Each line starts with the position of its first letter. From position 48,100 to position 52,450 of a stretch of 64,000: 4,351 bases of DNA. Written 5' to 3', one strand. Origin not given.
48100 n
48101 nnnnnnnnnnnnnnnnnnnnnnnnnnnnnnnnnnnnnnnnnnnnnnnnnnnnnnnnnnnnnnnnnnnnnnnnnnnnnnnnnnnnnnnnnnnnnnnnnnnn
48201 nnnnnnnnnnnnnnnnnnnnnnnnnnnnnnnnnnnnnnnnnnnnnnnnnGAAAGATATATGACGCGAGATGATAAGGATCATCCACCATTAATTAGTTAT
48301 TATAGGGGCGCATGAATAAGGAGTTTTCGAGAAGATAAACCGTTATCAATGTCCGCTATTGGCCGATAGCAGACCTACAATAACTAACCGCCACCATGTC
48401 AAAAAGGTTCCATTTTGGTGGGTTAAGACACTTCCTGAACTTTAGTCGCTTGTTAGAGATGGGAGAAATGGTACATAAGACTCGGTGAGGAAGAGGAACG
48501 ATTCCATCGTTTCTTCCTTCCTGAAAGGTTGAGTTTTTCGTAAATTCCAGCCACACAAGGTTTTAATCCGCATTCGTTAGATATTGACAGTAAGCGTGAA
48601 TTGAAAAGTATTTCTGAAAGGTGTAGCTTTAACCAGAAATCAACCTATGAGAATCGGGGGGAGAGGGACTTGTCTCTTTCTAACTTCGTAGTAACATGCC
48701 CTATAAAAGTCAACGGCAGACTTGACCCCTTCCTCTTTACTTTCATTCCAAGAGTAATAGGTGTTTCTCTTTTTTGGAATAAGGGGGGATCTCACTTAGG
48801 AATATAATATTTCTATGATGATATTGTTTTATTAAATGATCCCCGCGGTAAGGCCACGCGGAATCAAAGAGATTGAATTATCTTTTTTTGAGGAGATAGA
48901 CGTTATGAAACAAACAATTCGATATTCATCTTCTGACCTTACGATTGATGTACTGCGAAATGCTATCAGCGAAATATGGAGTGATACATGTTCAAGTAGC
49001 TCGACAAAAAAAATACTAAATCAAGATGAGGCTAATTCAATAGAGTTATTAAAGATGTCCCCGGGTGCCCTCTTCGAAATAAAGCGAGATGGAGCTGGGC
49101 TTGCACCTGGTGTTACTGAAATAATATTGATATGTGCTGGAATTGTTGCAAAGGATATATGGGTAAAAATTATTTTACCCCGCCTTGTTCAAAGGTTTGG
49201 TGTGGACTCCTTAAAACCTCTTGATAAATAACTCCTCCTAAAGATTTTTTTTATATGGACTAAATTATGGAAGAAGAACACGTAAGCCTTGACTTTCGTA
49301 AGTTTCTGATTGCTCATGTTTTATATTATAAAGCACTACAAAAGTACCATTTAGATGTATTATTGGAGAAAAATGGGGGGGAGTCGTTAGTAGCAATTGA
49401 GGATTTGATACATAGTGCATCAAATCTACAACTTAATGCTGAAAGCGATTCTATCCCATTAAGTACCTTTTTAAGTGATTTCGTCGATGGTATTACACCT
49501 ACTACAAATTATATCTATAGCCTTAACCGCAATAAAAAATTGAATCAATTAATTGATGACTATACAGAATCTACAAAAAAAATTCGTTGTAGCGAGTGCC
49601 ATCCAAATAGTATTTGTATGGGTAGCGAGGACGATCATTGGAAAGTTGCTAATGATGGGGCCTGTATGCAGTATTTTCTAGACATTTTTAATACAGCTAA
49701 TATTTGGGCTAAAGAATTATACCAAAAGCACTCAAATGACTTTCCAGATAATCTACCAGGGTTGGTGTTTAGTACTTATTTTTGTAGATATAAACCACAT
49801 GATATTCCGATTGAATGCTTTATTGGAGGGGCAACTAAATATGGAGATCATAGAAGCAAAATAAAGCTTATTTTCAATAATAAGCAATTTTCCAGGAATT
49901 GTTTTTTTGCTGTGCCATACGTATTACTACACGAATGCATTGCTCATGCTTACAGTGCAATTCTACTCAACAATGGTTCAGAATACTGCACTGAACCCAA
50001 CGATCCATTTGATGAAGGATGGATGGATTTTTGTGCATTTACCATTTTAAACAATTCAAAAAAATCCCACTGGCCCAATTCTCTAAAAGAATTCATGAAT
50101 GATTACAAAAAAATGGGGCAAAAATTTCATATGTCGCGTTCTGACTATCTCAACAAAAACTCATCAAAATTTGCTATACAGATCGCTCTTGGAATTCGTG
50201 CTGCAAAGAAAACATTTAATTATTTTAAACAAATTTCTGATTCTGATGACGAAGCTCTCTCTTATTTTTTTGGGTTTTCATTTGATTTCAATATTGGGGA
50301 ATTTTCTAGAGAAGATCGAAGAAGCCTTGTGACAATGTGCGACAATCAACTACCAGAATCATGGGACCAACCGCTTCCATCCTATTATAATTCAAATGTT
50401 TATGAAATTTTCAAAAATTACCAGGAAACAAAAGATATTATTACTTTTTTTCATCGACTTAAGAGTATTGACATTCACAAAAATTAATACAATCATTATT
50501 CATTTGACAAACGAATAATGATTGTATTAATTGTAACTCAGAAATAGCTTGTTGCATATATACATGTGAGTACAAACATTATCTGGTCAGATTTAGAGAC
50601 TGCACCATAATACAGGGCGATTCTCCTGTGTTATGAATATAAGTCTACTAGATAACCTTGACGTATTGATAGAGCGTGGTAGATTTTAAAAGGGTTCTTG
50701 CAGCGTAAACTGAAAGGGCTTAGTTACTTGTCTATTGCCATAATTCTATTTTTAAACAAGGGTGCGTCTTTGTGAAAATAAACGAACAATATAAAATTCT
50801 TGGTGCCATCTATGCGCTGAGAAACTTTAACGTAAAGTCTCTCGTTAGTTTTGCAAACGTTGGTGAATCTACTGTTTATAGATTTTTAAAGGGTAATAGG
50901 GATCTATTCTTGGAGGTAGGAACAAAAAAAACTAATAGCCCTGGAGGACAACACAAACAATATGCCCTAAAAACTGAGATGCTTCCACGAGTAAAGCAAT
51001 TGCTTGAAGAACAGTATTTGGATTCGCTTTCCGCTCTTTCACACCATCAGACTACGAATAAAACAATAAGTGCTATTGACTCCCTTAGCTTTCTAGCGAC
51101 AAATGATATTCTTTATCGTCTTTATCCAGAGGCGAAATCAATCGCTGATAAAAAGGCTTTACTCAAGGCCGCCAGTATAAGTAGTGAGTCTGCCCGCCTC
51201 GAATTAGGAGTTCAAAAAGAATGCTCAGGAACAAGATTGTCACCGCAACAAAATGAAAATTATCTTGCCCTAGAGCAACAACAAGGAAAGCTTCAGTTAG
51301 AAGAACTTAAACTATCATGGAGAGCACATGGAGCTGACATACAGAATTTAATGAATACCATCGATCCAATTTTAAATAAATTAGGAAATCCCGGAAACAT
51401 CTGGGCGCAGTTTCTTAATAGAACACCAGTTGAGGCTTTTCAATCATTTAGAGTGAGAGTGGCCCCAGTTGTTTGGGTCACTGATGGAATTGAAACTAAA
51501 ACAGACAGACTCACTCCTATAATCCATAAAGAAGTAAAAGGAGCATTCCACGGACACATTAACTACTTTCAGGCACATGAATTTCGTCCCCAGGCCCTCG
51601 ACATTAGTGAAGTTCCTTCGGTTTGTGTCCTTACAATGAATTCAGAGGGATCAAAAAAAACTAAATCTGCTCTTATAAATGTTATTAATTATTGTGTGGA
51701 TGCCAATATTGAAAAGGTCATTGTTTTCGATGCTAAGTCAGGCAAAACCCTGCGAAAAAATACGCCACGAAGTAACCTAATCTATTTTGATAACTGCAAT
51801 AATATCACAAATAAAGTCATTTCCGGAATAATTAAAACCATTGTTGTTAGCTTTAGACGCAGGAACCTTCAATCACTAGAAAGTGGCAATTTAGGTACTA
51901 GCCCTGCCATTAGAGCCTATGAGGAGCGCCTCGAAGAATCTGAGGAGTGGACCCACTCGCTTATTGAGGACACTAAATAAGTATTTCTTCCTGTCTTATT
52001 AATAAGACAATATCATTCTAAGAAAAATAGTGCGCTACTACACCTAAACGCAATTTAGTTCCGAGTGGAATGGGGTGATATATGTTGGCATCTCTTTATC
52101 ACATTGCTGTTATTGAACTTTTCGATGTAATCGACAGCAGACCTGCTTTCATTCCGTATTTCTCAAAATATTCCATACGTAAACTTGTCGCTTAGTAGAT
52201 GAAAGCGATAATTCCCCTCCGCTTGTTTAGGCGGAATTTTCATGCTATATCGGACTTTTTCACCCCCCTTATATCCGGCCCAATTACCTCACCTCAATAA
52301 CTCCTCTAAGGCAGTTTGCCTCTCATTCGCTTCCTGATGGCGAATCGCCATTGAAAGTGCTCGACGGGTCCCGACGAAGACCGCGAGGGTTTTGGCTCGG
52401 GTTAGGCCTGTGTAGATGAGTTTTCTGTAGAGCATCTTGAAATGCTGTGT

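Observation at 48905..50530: Unannotatable two-gene module (108 aa + 406 aa) directly after Lamassu, closed by a 47-bp palindrome: candidate novel defence or abortive-infection pair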

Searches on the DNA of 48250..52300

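Call 93: search_rna_families(source=window, start=48250, end=52300, threshold=evalue, max_evalue=1)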
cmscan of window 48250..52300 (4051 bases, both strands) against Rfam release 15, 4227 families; matches with E-value up to 1: 2.
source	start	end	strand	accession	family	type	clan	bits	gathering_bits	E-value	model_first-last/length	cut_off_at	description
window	50192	50245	+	RF01414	Dicty_Class_I_RNA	Gene;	-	25.9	41.5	0.095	1-56/56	no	Class I RNA from Dictyostelium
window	50483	50531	-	RF04176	mir-3149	Gene; miRNA;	-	22.2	100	0.88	1-83/83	no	mir-3149 microRNA precursor family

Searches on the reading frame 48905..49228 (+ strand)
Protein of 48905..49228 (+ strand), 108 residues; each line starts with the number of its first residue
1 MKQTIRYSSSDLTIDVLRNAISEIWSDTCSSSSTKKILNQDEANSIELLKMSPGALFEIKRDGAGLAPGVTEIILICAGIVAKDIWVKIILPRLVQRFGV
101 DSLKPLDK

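Call 6: search_protein_families(library=pfam, proteins=[window:48905-49228:+], max_evalue=0.1)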
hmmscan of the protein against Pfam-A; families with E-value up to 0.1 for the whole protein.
window:48905-49228:+ (108 aa): 0 families

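Call 7: search_protein_families(library=padloc, proteins=[window:48905-49228:+], max_evalue=0.1)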
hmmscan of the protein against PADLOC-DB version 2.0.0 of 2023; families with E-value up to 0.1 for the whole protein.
window:48905-49228:+ (108 aa): 0 families

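Call 17: search_protein_families(library=ncbifam, proteins=[window:48905-49228:+], max_evalue=1)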
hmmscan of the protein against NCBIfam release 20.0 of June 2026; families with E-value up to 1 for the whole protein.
window:48905-49228:+ (108 aa): 0 families

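Call 18: search_protein_families(library=phrogs, proteins=[window:48905-49228:+], max_evalue=1)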
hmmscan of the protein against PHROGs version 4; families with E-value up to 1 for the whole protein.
window:48905-49228:+ (108 aa): 0 families

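Call 33: list_cluster_members(proteins=[window:48905-49228:+, P0001, window:50772-51977:+, window:52289-54748:-, window:46375-48312:+])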
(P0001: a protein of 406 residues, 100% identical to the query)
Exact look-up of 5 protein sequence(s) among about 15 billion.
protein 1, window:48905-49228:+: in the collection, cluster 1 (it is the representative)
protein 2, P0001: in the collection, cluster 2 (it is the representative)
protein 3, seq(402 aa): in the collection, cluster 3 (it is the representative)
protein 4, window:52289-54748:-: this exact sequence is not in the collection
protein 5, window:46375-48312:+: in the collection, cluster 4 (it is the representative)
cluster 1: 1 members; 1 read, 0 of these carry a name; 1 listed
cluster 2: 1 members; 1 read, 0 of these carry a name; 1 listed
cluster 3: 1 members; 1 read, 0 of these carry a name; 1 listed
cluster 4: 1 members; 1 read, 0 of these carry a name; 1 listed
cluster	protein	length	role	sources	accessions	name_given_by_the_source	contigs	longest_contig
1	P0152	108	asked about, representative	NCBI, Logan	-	-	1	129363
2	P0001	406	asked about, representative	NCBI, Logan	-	-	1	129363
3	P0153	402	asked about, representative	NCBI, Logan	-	-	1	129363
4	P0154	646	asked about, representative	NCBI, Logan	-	-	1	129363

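Call 75: predict_structure(alignment_id=A7)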
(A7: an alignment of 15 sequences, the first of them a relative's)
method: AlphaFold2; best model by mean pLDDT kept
length: 402 residues; sequences in the alignment: 15
mean_pLDDT: 61.2   pTM: 0.37
mean pLDDT of the five models: 61.2, 60.9, 60.5, 57.9, 57.7
residues with pLDDT >= 90: 22; 70-90: 136; 50-70: 99; < 50: 145
segments of 3 or more residues with pLDDT < 50: 86-106, 142-176, 179-191, 200-233, 366-402
pLDDT, mean of each block of 10 residues (from residue 1): 78 81 82 91 89 59 88 80 52 37 49 61 71 64 40 35 39 46 44 49 40 33 28 52 67 73 57 55 78 79 83 83 76 79 84 76 50 39 43 42 35
secondary structure, 60 per line:
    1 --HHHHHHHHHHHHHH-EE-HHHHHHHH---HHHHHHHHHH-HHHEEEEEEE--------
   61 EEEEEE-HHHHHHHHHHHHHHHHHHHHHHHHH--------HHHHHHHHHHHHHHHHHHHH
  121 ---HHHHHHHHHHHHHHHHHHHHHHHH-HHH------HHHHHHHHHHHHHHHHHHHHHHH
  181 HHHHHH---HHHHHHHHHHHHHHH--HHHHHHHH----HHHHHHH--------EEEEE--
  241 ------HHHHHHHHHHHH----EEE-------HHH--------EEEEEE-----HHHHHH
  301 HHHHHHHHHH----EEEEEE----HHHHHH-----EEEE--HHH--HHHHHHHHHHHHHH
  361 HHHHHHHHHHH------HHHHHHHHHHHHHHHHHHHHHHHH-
elements in order: H3-16 H21-28 H32-41 E46-52 E61-66 H68-92 H101-120 H124-147 H158-186 H190-204 H207-214 H219-225 E234-238 H247-258 E263-265 E284-289 H295-310 E315-320 H325-330 E336-339 H347-371 H378-401

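Call 80: search_solved_structures(query=A8, max_evalue=10)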
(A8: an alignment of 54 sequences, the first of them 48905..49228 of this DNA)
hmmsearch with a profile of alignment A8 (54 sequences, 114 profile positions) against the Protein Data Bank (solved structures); distinct sequences matched with E-value up to 10: 15.
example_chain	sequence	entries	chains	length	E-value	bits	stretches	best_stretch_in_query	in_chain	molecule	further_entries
7wxz_A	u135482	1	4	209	0.09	16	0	3-39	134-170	Spike protein S2'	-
9zn4_A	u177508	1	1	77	0.2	14.8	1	19-72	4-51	Nif11 domain-containing protein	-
5wjb_A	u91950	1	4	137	0.33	14.2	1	5-54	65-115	Capsid assembly scaffolding protein,Myosin-7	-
1wgf_A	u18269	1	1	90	0.56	13.4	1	8-49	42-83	Upstream Binding Factor 1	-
5wj7_A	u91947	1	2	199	0.69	13.1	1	14-54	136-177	DNA repair protein XRCC4,Myosin-7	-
2hwg_A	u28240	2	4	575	1.1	12.5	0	3-39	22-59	Phosphoenolpyruvate-protein phosphotransferase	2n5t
2l5h_A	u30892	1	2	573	1.1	12.4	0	3-39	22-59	Phosphoenolpyruvate-protein phosphotransferase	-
2kx9_A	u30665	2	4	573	1.1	12.4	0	3-39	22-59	Phosphoenolpyruvate-protein phosphotransferase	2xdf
5fsh_A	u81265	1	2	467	1.4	12.2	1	53-105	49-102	CSM6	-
8jbb_A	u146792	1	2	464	1.4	12.1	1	53-105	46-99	CRISPR system endoribonuclease Csm6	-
8jh1_A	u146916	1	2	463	1.5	12.1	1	53-105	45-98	CRISPR system endoribonuclease Csm6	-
8jbc_A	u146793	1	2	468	1.5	12.1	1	53-105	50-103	CRISPR system endoribonuclease Csm6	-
5wme_A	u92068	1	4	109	1.5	12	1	12-54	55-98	Capsid assembly scaffolding protein,Myosin-7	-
9s4q_Nn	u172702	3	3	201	3.2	11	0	8-39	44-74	Kinetochore-associated protein NNF1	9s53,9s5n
8qyv_P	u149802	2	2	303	4.2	10.6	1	7-58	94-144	SWR1-complex protein 5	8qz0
